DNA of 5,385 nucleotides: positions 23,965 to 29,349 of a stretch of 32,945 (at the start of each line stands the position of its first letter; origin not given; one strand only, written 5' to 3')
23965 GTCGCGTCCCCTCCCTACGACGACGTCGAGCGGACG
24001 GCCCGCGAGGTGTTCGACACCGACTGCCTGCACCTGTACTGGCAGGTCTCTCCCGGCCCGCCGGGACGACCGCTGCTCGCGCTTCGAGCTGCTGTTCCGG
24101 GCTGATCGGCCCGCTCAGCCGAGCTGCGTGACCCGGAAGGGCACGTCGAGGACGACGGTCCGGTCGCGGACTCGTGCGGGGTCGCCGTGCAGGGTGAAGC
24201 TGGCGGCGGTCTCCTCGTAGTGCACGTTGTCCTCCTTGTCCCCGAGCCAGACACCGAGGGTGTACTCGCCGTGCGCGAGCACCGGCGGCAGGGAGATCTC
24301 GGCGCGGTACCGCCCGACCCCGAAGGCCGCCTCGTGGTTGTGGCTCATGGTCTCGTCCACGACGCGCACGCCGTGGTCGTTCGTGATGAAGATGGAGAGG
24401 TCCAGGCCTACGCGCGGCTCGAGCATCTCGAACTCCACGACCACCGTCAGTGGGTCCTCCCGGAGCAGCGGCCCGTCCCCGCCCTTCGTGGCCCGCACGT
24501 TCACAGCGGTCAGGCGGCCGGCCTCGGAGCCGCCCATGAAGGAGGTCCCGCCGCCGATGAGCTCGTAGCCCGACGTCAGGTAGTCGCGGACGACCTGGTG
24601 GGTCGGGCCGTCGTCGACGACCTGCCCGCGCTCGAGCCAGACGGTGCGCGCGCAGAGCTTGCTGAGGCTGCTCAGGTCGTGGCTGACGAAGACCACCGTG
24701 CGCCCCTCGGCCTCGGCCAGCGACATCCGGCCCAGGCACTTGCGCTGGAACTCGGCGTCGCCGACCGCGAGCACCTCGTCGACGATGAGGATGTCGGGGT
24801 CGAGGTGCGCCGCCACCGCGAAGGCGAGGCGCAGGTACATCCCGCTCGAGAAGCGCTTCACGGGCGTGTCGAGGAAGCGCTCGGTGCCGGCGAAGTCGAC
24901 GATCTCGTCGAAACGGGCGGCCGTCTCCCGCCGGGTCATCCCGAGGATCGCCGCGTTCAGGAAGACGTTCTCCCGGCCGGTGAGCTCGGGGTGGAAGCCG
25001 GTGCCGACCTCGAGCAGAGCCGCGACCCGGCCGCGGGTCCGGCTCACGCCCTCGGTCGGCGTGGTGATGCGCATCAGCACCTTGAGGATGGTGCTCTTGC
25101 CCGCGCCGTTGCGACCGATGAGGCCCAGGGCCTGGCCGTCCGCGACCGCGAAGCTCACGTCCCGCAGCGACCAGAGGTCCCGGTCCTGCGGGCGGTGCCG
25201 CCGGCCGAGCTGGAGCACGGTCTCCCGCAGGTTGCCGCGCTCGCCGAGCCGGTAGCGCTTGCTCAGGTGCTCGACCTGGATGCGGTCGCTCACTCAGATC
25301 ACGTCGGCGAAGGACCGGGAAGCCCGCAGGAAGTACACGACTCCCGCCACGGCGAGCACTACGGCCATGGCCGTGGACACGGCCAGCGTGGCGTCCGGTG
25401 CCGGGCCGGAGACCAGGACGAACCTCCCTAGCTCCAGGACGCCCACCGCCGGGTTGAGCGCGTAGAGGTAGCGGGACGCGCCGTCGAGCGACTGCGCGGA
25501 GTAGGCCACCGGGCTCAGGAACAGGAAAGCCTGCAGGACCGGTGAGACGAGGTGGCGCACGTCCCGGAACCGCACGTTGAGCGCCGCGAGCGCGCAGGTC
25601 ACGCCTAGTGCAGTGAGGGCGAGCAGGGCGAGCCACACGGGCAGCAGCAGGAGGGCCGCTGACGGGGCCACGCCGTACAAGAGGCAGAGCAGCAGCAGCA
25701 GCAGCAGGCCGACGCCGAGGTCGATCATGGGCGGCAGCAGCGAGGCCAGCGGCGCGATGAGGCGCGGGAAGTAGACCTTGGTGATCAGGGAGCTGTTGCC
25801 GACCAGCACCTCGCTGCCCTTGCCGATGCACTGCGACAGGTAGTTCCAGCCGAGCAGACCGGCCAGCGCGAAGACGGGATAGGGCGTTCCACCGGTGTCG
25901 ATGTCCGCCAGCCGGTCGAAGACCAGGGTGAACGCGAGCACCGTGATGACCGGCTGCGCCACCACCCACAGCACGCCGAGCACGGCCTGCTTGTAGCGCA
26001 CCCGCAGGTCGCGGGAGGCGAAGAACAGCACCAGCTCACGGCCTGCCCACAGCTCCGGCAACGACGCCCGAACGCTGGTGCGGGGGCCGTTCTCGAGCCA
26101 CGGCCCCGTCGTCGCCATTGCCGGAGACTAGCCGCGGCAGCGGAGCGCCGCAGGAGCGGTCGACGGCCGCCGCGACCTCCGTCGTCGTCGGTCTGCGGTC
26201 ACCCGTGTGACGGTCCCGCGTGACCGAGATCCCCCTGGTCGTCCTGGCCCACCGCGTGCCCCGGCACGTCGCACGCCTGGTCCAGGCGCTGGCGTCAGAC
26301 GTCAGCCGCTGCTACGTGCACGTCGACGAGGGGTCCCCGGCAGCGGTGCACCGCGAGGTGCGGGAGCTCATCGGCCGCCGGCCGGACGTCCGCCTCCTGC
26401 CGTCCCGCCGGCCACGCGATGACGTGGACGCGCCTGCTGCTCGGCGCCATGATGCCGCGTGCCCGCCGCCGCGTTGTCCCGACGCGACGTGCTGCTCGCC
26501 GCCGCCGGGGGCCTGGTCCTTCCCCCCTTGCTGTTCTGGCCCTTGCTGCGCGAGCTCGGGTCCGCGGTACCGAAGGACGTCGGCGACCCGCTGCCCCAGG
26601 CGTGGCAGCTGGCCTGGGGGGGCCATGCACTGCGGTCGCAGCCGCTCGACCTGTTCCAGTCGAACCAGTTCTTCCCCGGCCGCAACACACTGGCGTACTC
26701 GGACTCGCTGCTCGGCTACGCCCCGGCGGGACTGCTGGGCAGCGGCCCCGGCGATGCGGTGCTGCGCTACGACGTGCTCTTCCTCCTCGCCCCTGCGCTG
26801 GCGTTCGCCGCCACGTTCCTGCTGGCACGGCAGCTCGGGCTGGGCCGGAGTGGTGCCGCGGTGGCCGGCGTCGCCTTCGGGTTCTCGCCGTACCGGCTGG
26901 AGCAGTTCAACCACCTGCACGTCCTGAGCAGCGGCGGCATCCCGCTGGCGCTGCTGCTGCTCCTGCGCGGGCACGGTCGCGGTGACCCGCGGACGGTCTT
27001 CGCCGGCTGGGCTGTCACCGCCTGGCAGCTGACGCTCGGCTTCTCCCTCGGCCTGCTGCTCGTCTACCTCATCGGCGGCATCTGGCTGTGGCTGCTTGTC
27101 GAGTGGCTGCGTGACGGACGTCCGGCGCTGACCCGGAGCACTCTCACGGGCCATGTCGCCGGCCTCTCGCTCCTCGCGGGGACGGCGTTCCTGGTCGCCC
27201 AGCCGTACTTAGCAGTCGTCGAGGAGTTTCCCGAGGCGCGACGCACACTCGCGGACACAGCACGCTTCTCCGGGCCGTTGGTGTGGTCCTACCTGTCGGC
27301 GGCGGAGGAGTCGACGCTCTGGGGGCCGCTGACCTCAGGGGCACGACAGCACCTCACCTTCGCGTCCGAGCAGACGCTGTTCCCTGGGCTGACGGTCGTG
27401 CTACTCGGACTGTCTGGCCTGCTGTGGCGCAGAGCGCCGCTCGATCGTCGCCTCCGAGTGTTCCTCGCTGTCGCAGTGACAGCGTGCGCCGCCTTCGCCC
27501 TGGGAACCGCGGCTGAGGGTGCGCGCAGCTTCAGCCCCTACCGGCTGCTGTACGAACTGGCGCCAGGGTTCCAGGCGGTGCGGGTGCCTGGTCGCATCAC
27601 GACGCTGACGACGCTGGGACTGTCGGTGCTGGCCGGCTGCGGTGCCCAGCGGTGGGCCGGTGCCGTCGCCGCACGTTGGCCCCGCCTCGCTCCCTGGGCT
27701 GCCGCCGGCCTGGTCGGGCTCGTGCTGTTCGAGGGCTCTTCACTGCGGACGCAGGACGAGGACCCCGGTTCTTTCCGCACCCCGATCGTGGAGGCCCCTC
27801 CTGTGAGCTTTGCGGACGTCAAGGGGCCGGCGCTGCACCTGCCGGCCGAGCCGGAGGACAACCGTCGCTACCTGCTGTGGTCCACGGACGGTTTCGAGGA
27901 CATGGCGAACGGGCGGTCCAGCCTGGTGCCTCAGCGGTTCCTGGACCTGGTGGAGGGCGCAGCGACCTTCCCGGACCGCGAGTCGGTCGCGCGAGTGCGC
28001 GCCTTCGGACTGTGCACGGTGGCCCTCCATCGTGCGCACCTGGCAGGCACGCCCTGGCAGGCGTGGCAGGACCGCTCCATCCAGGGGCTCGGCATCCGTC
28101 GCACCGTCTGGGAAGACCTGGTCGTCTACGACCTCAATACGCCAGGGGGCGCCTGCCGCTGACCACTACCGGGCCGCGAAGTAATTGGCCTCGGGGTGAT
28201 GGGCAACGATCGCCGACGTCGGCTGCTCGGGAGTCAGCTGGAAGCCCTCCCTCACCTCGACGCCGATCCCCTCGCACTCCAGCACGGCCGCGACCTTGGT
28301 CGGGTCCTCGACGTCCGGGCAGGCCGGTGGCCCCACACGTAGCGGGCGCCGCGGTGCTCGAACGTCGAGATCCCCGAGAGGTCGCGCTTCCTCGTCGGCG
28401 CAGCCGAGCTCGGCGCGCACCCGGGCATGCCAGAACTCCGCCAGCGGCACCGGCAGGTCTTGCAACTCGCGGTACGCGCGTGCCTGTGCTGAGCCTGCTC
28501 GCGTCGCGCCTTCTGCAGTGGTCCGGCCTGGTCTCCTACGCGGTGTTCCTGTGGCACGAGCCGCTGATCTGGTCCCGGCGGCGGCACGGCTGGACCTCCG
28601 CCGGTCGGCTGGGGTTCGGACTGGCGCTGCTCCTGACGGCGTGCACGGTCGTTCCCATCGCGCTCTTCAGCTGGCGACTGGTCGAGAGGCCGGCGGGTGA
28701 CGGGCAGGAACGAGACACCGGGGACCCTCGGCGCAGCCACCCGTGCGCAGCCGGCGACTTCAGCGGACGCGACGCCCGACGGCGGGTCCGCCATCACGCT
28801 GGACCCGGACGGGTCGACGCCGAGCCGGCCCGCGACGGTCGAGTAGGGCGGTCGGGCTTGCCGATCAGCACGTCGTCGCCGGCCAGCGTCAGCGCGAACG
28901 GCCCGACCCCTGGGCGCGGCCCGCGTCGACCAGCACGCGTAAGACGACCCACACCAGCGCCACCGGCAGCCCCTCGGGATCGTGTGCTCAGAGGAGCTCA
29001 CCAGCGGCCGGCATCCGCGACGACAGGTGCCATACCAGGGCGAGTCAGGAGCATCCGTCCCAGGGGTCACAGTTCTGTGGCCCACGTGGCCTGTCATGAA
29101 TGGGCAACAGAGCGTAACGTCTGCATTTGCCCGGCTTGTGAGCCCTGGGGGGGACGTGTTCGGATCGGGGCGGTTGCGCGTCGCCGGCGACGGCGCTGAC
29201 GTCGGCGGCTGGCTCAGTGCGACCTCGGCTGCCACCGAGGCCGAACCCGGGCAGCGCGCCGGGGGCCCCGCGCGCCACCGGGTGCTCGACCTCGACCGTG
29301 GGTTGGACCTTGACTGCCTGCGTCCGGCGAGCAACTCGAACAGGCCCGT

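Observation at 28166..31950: Nested direct repeats (metH-3', HAD-3' ... HAD-3'', metH-3'') bracket the priming transferase gene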

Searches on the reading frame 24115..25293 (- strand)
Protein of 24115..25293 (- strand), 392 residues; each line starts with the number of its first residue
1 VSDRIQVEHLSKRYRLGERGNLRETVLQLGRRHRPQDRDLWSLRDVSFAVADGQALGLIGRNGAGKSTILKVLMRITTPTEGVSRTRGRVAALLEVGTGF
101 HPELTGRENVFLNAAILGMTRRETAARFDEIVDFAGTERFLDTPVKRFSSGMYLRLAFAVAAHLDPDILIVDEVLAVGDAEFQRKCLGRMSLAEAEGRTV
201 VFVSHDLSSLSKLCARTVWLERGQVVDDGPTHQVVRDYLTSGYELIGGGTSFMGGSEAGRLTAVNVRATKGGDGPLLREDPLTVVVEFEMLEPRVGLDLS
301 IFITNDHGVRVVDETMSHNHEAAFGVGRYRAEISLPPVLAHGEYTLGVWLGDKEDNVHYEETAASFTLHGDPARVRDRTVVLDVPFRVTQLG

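Call 7: search_protein_families(library=pfam, proteins=[window:24115-25293:-], max_evalue=0.01)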
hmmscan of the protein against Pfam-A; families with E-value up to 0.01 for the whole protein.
window:24115-25293:- (392 aa): 4 families
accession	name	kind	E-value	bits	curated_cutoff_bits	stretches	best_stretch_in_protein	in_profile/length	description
PF00005.33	ABC_tran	-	2.3e-20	74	25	1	43-174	1-135/137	ABC transporter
PF13304.12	AAA_21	-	5.5e-06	27.1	27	1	57-74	3-20/304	AAA domain, putative AbiEii toxin, Type IV TA system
PF14524.12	Wzt_C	-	2e-05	25.1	30.4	1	279-369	31-130/143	Wzt C-terminal domain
PF13555.12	AAA_29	-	0.0038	17.4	27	1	53-81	23-50/61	P-loop containing region of AAA domain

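Call 30: find_related_loci(query=window:24115-25293:-, collection=metagenome_contigs, flank=10000)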
Query window:24115-25293:- (392 aa) in metagenome_contigs; peptide patterns used: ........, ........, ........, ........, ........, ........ (x = any residue, [..] = any of these).
600 stretches matched a pattern (row limit reached: there are more); 578 encode a relative of the query (tblastn E <= 1e-3); the best 80 are kept; 80 distinct loci.
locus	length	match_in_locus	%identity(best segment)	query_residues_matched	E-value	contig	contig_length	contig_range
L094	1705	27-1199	62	1-389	4e-167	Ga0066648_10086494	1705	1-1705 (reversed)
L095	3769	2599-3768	56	3-388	2e-140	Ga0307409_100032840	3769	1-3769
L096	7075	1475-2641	55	4-391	5e-134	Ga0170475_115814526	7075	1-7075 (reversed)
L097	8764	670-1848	56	3-391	2e-133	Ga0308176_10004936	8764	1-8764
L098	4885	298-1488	55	3-391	3e-134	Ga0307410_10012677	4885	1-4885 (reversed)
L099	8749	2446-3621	56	3-391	3e-132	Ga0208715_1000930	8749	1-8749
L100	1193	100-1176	60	3-357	4e-145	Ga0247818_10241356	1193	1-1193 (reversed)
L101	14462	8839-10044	52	1-391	7e-122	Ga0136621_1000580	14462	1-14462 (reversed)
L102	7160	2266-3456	52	5-391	4e-121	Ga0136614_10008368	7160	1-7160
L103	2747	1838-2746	60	3-300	2e-116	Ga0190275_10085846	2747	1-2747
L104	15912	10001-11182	49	5-390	3e-105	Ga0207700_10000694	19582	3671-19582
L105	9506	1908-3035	48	1-347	8e-100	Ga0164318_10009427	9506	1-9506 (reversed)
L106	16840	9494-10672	44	5-373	2e-99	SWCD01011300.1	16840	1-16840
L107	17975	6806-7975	46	5-370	6e-99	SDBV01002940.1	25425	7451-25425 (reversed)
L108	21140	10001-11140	47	5-368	4e-99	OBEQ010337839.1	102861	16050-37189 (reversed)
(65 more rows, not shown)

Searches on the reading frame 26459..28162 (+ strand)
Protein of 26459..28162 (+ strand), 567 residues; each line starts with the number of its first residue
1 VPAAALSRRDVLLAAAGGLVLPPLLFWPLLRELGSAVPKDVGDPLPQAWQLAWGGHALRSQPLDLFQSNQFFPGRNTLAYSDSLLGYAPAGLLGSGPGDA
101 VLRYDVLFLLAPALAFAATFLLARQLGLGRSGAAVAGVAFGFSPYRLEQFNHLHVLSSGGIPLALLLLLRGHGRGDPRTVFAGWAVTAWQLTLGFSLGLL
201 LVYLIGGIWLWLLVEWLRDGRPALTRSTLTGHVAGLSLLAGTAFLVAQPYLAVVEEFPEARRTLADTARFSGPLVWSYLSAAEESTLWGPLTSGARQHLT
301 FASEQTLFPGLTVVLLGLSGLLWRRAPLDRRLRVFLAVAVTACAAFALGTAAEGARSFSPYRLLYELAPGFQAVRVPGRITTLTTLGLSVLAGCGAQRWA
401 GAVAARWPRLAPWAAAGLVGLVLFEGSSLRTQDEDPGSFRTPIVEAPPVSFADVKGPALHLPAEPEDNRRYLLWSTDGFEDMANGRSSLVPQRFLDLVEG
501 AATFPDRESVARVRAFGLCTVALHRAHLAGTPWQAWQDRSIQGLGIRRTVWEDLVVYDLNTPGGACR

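Call 7: search_protein_families(library=pfam, proteins=[window:26459-28162:+], max_evalue=0.01)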
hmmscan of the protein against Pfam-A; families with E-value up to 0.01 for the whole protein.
window:26459-28162:+ (567 aa): 0 families

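Call 23: find_homologous_proteins(query=window:26459-28162:+, max_evalue=1e-10)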
Query window:26459-28162:+ (567 aa): 1085 proteins with E <= 1e-10 among 8000 candidates; the best 120 are listed.
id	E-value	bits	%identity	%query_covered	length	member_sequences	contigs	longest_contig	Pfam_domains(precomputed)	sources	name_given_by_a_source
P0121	0.0e+0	1258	100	100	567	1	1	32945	-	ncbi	-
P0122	8.5e-214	730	60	98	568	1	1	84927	-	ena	-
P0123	1.6e-210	719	62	98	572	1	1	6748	-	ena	-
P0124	1.5e-208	712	61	99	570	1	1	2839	-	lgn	-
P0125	2.8e-199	682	59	99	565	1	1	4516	-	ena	-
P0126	2.1e-197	676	58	99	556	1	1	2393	-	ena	-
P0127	1.3e-196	673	61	94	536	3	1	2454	-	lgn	-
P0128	4.5e-192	658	58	96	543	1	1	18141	-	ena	-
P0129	5.1e-162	559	52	98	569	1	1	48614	-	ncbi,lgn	ncbi:MAG: hypothetical protein ACR2NA_08310 [Solirubrobacterales bacterium]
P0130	1.8e-155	537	51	100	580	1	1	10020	-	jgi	jgi:hypothetical protein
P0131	2.0e-154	534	52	94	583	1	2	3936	PF19510.6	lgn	-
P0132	6.3e-153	529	50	99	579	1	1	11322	-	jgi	jgi:hypothetical protein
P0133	5.7e-152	526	49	98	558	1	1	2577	-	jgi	jgi:hypothetical protein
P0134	2.4e-151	523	51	99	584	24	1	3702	-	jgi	jgi:hypothetical protein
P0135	7.5e-151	522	50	99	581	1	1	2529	-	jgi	jgi:hypothetical protein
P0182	5.7e-145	502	49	95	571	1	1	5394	PF19510.6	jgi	jgi:hypothetical protein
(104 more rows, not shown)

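Call 24: find_encoding_contigs(protein=P0122, flank=10000, max_places=2)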
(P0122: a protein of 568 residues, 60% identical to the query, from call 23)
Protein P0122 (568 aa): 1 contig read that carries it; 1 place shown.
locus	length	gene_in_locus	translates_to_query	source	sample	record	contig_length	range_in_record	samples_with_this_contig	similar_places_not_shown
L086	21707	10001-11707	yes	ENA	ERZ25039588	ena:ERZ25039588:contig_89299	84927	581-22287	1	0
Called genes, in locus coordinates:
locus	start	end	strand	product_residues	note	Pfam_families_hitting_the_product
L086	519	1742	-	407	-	-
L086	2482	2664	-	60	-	-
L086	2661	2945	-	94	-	-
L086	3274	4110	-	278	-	-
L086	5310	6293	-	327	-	-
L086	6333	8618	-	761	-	PF00107:ADH_zinc_N (weak)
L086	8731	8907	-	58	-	-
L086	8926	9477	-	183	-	-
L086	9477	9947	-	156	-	PF13641:Glyco_tranf_2_3, PF00535:Glycos_transf_2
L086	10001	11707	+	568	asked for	-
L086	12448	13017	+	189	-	-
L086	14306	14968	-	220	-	-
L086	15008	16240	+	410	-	-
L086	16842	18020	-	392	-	PF13692:Glyco_trans_1_4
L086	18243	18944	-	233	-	PF13641:Glyco_tranf_2_3 (weak)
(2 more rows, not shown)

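Call 25: find_encoding_contigs(protein=P0128, flank=10000, max_places=2)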
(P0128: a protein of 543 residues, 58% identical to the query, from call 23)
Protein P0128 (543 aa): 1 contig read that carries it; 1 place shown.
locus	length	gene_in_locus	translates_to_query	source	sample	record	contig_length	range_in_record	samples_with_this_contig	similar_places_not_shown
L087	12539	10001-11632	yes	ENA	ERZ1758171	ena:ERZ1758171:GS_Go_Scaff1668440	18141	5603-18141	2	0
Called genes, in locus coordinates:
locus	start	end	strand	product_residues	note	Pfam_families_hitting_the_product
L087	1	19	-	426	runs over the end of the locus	PF01757:Acyl_transf_3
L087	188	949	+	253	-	PF13489:Methyltransf_23 (weak), PF08241:Methyltransf_11 (weak), PF08242:Methyltransf_12 (weak)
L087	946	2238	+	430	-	-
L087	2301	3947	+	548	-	PF02156:Glyco_hydro_26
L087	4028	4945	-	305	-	PF13489:Methyltransf_23 (weak), PF13847:Methyltransf_31, PF08241:Methyltransf_11, PF08242:Methyltransf_12, PF13649:Methyltransf_25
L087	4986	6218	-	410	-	PF13439:Glyco_transf_4, PF13579:Glyco_trans_4_4, PF00534:Glycos_transf_1, PF13692:Glyco_trans_1_4, PF20706:GT4-conflict (weak)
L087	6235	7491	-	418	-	PF13439:Glyco_transf_4, PF13579:Glyco_trans_4_4, PF00534:Glycos_transf_1, PF13692:Glyco_trans_1_4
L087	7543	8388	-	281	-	PF13641:Glyco_tranf_2_3, PF00535:Glycos_transf_2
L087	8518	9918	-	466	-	PF13231:PMT_2, PF02366:PMT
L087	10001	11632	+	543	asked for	-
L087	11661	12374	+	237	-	-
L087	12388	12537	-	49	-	?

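Call 26: find_encoding_contigs(protein=P0123, flank=10000, max_places=2)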
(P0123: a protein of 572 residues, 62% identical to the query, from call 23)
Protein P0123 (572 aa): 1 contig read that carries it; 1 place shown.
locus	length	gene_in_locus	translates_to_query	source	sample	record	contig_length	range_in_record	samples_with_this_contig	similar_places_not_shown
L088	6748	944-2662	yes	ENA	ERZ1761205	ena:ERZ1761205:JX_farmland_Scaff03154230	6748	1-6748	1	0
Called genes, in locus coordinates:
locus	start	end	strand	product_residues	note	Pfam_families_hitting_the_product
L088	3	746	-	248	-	?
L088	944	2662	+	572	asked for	-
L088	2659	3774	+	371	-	-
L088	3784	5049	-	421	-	PF01757:Acyl_transf_3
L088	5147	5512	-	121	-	-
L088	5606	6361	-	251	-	PF12697:Abhydrolase_6 (weak), PF00561:Abhydrolase_1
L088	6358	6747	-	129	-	?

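Call 48: search_protein_families(library=ncbifam, proteins=[window:26459-28162:+], max_evalue=0.001)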
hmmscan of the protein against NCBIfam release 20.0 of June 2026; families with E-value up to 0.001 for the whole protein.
window:26459-28162:+ (567 aa): 0 families

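Call 49: find_encoding_contigs(protein=P0125, flank=10000, max_places=2)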
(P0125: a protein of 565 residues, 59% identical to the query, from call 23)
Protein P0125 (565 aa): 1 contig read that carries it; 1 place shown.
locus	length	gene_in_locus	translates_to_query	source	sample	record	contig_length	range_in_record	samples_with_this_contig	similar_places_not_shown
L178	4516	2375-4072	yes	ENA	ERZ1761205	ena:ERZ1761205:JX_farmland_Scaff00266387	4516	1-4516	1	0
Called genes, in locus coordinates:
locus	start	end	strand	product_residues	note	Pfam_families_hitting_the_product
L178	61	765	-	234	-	PF08666:SAF, PF16976:RcpC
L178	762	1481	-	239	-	PF00512:HisKA (weak), PF02518:HATPase_c, PF13581:HATPase_c_2 (weak)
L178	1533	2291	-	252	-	PF00072:Response_reg, PF00486:Trans_reg_C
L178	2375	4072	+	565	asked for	-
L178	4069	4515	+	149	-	?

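Call 66: search_solved_structures(query=window:26459-28162:+, max_evalue=1)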
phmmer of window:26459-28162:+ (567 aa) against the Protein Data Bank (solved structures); distinct sequences matched with E-value up to 1: 0.

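Call 67: search_protein_families(library=pfam, proteins=[P0131, P0182, window:26459-28162:+], max_evalue=1)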
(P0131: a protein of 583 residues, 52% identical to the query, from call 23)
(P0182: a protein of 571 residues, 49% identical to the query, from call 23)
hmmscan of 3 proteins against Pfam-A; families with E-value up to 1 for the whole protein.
P0131 (583 aa): 3 families
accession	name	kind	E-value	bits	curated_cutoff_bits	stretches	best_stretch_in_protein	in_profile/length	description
PF19510.5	DUF6044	-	7.4e-05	21.8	27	1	127-320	96-278/564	Protein of unknown function (DUF6044)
PF09852.15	DUF2079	-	0.0015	18.1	28.2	1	217-334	283-392/459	Predicted membrane protein (DUF2079)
PF04973.17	NMN_transporter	-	0.11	12.9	27.3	1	207-279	36-101/175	Nicotinamide mononucleotide transporter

P0182 (571 aa): 3 families
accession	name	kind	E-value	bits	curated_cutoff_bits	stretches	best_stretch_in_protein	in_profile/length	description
PF19510.5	DUF6044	-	5e-07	29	27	1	106-292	95-271/564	Protein of unknown function (DUF6044)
PF16911.10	PapA_C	-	0.14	12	30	1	1-46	64-109/203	Phthiocerol/phthiodiolone dimycocerosyl transferase C-terminus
PF13663.11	DUF4148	-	0.16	12.8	27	1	234-270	6-42/62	Domain of unknown function (DUF4148)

window:26459-28162:+ (567 aa): 0 families

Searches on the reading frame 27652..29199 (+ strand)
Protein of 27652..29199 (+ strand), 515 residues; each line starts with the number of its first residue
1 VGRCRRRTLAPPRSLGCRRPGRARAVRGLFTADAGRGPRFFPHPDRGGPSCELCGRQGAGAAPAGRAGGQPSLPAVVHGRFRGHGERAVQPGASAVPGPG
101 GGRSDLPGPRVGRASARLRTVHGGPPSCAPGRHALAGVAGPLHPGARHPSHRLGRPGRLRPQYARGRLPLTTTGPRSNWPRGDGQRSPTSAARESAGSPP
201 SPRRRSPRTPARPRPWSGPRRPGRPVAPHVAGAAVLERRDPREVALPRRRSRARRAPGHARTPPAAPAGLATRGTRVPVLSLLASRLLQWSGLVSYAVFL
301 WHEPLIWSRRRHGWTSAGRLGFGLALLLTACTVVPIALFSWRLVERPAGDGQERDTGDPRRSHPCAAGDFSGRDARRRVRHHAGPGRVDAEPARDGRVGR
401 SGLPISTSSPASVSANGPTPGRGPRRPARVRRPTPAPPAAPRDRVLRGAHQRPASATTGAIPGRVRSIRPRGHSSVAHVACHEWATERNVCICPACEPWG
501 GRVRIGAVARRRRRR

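Call 36: search_protein_families(library=pfam, proteins=[window:27652-29199:+], max_evalue=0.001)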
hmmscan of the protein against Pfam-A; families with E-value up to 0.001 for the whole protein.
window:27652-29199:+ (515 aa): 0 families
